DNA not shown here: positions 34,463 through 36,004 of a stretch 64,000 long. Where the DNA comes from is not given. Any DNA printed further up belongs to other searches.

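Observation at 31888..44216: Operon of eight translationally coupled, secreted amidohydrolase-fold paralogs, seven with a degenerate metal site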

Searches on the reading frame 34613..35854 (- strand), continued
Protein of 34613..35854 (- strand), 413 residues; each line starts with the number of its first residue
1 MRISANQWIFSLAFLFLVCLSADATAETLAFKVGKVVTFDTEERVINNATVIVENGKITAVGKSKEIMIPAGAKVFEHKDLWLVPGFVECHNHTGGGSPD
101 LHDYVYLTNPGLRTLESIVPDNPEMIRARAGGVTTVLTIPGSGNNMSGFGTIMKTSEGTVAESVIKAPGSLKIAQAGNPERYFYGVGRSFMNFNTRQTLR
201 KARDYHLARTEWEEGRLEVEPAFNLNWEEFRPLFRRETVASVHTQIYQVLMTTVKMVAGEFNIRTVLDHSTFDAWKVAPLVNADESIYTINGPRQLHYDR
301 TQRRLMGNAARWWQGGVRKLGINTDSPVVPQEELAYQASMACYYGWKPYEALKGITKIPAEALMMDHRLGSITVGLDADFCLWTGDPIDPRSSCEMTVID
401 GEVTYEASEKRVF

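Call 37: search_protein_families(library=pfam, proteins=[L040:4415-5758:+, L040:1705-3417:+, L040:14407-15558:+, L040:15603-17216:+, L040:17438-18541:+], max_evalue=0.01)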
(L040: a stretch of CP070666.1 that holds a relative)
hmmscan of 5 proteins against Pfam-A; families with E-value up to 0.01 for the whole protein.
L040:4415-5758:+ (447 aa): 0 families

L040:1705-3417:+ (570 aa): 0 families

L040:14407-15558:+ (383 aa): 1 family
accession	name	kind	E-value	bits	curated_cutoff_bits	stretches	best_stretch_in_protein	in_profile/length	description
PF01112.23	Asparaginase_2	-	4.5e-49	167.7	27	1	68-319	28-268/309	Asparaginase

L040:15603-17216:+ (537 aa): 1 family
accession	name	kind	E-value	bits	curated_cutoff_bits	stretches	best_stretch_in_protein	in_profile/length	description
PF05960.17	DUF885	-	2.9e-78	265.2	32.4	1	22-530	1-529/532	Bacterial protein of unknown function (DUF885)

L040:17438-18541:+ (367 aa): 17 families
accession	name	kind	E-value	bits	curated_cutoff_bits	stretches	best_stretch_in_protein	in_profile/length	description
PF02374.21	ArsA_ATPase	-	1.4e-76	258.1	24.3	1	53-356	2-299/305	Anion-transporting ATPase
PF01656.29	CbiA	-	1.3e-09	38.5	25.4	1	54-219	1-54/125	CobQ/CobB/MinD/ParA nucleotide binding domain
PF13614.12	AAA_31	-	3.2e-08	34.2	27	1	53-195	3-133/177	AAA domain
PF20720.3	nSTAND3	-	3.5e-05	24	27.2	1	40-89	5-53/155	Novel STAND NTPase 3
PF02562.22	PhoH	-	3.7e-05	23.8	27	1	41-106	8-69/205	PhoH-like protein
PF10609.15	ParA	-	4.5e-05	23.4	27.1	1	53-89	5-41/246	NUBPL iron-transfer P-loop NTPase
PF06745.19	ATPase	-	5.1e-05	23.2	26.6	1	50-92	17-60/231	KaiC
PF00142.24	Fer4_NifH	-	0.00014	21.9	25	1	56-101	4-50/271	4Fe-4S iron sulfur cluster binding proteins, NifH/frxC family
PF13481.12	AAA_25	-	0.00027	21.1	27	1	46-93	26-73/195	AAA domain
PF13191.12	AAA_16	-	0.0023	18.9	32.6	1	50-173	20-124/167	AAA ATPase domain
PF01695.23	IstB_IS21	-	0.0029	17.6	24.1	1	52-88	92-128/238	IstB-like ATP binding protein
PF03193.22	RsgA_GTPase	-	0.0033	17.7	30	1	32-72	86-126/174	RsgA GTPase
PF00931.28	NB-ARC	-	0.0058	16.4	23.5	1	47-71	10-37/248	NB-ARC domain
PF00448.28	SRP54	-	0.0072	16.4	22.7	0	54-89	3-38/196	SRP54-type protein, GTPase domain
PF13401.12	AAA_22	-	0.0076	17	27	0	52-136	5-59/130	AAA domain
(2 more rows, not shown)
